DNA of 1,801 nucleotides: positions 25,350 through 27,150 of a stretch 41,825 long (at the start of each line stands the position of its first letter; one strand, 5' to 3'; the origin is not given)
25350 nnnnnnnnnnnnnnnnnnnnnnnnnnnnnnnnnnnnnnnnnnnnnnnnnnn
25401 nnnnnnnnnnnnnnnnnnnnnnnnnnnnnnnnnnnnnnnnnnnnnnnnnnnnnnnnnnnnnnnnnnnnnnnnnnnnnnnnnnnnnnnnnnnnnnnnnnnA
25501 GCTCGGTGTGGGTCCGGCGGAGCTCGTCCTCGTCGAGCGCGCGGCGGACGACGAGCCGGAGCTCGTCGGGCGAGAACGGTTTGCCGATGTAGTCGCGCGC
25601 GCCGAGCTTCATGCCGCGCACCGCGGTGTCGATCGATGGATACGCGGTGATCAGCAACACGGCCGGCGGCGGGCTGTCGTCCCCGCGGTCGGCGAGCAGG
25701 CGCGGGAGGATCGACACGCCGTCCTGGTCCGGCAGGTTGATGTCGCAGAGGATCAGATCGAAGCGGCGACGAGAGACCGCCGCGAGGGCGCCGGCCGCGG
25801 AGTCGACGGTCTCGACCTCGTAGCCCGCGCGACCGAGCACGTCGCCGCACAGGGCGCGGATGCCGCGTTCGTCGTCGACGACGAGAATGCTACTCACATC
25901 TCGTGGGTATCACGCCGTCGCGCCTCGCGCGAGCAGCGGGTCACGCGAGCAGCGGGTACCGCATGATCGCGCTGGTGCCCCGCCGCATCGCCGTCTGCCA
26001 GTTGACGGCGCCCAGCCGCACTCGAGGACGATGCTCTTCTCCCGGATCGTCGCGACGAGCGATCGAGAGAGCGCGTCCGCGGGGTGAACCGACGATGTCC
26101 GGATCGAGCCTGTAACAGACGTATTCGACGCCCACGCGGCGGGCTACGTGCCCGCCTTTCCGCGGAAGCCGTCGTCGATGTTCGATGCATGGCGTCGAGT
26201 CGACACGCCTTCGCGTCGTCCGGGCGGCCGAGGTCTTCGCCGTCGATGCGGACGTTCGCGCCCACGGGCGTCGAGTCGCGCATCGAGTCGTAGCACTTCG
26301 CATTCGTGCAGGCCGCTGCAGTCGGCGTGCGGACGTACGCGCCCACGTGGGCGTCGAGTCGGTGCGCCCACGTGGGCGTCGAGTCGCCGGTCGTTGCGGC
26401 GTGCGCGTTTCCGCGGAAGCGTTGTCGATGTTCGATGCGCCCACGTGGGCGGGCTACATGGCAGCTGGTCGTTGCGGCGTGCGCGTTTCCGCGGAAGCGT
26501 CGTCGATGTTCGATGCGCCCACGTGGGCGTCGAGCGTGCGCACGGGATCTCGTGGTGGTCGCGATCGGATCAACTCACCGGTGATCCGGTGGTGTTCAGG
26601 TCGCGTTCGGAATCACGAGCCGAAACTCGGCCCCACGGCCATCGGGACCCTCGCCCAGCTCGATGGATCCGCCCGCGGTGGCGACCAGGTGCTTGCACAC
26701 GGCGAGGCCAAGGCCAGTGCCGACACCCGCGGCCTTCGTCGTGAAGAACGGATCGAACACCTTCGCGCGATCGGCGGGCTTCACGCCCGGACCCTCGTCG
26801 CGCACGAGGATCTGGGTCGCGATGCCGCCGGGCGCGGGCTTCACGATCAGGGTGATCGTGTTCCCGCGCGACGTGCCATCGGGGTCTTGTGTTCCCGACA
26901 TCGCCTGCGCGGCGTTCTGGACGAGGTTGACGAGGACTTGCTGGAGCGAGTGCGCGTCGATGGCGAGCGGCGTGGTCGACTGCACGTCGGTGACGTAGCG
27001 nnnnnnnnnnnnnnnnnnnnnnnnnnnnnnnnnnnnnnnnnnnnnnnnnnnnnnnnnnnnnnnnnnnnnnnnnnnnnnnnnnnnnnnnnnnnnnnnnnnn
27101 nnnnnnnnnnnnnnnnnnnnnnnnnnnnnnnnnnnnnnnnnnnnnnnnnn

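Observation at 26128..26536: Intergenic array of ~78-bp repeats carrying two perfect palindromes between a histidine kinase and its sigma-54 regulator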

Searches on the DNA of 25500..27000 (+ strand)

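Call 24: search_rna_families(source=window, start=25500, end=27000, threshold=evalue, max_evalue=1)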
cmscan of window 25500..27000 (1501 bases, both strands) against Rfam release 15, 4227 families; matches with E-value up to 1: 2.
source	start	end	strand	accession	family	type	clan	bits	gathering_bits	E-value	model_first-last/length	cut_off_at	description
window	26250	26381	+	RF02828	Scr3920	Gene; sRNA;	-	20.6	88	0.3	1-125/125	no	Streptomyces RNA 3920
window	25521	25564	+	RF01781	ASdes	Gene; sRNA;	-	17.4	40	0.91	1-68/68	no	ASdes TB sRNA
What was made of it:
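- Tried and rejected: Known RNA family: no Rfam hit below E = 0.3 (call 24).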

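Call 35: search_dna_similar(query=window:25898-26595:+, collection=plasmids, mode=distant, max_evalue=0.01, max_rows=10)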
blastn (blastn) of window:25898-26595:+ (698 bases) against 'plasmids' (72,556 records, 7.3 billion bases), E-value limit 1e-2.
No match.

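Call 36: search_dna_similar(query=window:25898-26595:+, collection=phages, mode=distant, max_evalue=0.01, max_rows=10)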
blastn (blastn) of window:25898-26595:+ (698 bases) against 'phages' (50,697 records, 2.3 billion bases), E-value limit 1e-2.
No match.

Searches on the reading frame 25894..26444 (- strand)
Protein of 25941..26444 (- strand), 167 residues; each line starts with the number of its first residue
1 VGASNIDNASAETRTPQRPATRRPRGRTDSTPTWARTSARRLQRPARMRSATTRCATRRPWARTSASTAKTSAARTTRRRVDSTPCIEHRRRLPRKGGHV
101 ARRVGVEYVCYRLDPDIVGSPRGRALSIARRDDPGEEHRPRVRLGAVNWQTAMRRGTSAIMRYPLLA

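Call 9: search_protein_families(library=pfam, proteins=[window:25941-26444:-, window:25894-26346:-], max_evalue=0.01)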
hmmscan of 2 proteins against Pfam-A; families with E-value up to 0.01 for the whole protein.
window:25941-26444:- (167 aa): 0 families

window:25894-26346:- (150 aa): 0 families

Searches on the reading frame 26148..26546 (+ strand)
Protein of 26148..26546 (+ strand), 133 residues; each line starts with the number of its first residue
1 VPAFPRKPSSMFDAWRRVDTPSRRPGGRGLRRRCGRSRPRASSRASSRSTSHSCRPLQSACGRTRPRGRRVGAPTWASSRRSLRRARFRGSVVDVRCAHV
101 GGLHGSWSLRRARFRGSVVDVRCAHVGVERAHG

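Call 51: find_homologous_proteins(query=window:26148-26546:+, max_evalue=0.01)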
Query window:26148-26546:+: 1240 candidates shared short words with the query, none scored E <= 0.01.
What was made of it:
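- The translated array matched nothing among 5.8 billion proteins (call 51). No protein in the database matches the translated array (call 51, one frame only).
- Tried and rejected: Looking for dispersed copies through spurious ORFs in the protein database: no hit (call 51).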
